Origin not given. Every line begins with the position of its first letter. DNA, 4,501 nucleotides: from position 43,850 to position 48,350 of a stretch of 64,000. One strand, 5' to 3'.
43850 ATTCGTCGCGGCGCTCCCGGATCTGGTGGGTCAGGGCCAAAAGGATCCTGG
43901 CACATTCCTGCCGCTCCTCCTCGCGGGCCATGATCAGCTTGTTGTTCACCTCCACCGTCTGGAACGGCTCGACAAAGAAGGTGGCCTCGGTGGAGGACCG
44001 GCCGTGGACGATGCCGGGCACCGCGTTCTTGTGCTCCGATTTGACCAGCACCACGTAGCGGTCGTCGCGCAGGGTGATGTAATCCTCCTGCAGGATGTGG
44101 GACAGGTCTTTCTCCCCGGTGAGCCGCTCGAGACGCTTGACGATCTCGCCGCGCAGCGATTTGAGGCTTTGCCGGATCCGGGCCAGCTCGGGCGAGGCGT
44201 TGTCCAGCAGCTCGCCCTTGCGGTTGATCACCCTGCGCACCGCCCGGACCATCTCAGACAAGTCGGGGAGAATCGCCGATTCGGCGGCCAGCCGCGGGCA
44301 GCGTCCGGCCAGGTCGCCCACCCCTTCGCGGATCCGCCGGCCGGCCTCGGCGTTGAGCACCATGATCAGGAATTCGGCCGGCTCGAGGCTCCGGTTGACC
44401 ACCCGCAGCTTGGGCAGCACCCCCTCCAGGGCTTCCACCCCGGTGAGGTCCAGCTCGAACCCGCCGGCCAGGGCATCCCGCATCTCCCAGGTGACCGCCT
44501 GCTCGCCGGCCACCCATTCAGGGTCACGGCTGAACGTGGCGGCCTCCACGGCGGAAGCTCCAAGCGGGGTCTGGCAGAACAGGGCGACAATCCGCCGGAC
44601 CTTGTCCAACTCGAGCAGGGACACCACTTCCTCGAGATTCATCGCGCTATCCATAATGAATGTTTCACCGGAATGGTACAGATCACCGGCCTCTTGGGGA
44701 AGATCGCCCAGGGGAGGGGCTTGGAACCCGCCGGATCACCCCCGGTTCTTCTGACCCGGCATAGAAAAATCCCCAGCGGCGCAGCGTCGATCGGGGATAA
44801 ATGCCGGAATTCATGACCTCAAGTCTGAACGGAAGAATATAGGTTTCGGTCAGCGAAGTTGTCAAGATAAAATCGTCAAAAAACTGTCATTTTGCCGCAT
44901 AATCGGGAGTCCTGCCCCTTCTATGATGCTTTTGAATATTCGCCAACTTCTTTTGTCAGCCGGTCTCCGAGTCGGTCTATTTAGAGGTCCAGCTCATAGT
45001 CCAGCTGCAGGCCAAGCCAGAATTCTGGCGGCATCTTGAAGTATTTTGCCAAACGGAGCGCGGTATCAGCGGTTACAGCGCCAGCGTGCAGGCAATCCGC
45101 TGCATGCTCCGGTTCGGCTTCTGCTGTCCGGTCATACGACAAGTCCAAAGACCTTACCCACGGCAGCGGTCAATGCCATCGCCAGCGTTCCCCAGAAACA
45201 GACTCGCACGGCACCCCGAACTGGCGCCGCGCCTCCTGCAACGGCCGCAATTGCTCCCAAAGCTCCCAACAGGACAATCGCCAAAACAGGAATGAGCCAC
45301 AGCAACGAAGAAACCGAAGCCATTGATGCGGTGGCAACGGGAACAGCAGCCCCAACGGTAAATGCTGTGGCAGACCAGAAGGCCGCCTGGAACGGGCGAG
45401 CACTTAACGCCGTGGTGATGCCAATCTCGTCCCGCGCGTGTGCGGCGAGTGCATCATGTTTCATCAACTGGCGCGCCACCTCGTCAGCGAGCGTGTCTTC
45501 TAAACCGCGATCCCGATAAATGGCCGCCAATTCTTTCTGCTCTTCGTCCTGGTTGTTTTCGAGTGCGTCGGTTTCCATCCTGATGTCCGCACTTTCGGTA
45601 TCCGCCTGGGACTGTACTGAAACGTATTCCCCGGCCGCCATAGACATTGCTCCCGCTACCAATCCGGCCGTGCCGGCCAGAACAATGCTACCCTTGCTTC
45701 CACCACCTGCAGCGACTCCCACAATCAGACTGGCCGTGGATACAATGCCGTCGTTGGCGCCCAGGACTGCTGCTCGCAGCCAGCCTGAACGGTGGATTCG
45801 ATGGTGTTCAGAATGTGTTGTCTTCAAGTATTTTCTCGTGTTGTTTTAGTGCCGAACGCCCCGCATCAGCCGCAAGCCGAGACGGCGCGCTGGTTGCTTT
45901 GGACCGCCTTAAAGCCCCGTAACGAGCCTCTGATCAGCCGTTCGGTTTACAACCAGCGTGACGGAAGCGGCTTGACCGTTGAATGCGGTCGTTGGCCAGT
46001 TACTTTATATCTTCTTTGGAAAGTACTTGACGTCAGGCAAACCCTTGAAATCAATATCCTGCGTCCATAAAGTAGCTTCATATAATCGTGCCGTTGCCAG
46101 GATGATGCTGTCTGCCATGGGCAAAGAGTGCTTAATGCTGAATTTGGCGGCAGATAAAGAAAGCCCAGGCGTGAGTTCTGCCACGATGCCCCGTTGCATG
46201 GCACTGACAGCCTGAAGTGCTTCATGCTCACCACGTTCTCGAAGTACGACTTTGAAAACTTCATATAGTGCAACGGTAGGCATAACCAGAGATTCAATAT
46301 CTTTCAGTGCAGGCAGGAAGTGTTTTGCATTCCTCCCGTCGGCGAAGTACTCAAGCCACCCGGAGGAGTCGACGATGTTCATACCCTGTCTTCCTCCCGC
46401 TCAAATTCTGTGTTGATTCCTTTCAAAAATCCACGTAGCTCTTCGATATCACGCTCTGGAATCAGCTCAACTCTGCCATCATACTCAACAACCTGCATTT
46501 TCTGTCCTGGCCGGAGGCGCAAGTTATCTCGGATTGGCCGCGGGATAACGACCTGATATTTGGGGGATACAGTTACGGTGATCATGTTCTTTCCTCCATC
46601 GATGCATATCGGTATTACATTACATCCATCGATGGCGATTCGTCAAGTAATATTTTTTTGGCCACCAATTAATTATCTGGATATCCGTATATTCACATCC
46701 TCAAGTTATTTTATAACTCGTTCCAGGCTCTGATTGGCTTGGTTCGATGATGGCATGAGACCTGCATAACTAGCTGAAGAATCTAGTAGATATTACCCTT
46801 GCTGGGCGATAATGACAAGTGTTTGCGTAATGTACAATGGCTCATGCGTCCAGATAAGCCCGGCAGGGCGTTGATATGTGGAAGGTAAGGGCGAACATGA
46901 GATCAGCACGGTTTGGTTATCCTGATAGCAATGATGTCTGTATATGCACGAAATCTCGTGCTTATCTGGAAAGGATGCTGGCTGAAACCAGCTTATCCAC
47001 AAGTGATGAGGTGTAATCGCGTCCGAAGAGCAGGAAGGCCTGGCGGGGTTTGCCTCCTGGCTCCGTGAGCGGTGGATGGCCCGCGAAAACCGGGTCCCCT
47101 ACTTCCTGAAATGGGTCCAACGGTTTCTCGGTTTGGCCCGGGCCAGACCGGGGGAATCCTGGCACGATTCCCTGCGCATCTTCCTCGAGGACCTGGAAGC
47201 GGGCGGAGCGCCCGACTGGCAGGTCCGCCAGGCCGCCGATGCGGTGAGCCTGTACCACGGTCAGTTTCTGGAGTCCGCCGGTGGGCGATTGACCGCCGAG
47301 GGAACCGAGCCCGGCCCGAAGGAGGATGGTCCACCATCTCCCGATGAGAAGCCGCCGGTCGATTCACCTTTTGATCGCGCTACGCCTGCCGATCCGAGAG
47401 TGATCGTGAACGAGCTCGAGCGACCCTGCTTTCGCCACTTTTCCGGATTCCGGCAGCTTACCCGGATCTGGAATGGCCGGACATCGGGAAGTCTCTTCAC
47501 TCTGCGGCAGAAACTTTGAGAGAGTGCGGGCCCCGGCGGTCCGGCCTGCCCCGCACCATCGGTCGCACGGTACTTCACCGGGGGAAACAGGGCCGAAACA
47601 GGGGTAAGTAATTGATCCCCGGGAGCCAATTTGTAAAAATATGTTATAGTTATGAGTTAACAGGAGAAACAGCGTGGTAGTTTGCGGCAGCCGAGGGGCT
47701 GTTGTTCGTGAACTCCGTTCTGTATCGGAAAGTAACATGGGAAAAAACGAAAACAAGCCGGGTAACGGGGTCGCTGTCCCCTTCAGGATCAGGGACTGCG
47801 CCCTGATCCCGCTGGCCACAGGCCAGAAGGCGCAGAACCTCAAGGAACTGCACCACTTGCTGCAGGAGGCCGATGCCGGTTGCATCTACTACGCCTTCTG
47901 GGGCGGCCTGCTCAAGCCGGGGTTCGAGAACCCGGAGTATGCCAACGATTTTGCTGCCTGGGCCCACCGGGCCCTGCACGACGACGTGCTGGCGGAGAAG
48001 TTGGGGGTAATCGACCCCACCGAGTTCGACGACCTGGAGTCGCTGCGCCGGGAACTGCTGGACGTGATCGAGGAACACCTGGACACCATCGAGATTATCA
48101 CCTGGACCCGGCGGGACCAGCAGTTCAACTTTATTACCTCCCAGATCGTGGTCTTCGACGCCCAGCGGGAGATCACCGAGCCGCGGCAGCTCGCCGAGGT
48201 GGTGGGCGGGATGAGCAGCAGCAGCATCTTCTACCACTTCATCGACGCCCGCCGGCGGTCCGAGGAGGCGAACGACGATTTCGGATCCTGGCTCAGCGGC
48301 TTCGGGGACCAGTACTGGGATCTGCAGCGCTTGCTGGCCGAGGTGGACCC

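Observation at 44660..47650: Decayed mobile islet between mutS2 and the trehalose locus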

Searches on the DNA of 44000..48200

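Call 13: search_rna_families(source=window, start=44000, end=48200, threshold=evalue, max_evalue=1)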
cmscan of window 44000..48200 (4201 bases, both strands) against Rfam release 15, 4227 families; matches with E-value up to 1: 0.
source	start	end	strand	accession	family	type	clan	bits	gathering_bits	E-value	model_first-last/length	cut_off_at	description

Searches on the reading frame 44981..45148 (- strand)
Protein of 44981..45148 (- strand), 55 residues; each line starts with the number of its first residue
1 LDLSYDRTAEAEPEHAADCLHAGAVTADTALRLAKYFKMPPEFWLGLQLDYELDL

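Call 3: search_protein_families(library=pfam, proteins=[window:44981-45148:-], max_evalue=0.01)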
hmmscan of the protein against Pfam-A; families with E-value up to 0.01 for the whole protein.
window:44981-45148:- (55 aa): 0 families

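Call 5: search_protein_families(library=pfam, proteins=[window:44981-45148:-], max_evalue=10)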
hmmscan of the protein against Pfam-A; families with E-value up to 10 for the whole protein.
window:44981-45148:- (55 aa): 1 family
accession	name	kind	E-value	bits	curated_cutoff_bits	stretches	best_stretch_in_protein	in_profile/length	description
PF14174.11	YycC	-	0.24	12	27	1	26-42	7-23/51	YycC-like protein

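Call 6: search_protein_families(library=ncbifam, proteins=[window:44981-45148:-], max_evalue=1)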
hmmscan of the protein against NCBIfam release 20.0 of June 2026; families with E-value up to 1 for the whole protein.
window:44981-45148:- (55 aa): 1 family
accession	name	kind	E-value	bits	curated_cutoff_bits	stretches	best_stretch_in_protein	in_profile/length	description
TIGR02607.1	antidote_HigA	equivalog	2.1e-10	40.3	47.7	1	22-53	44-75/81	HigA family addiction module antitoxin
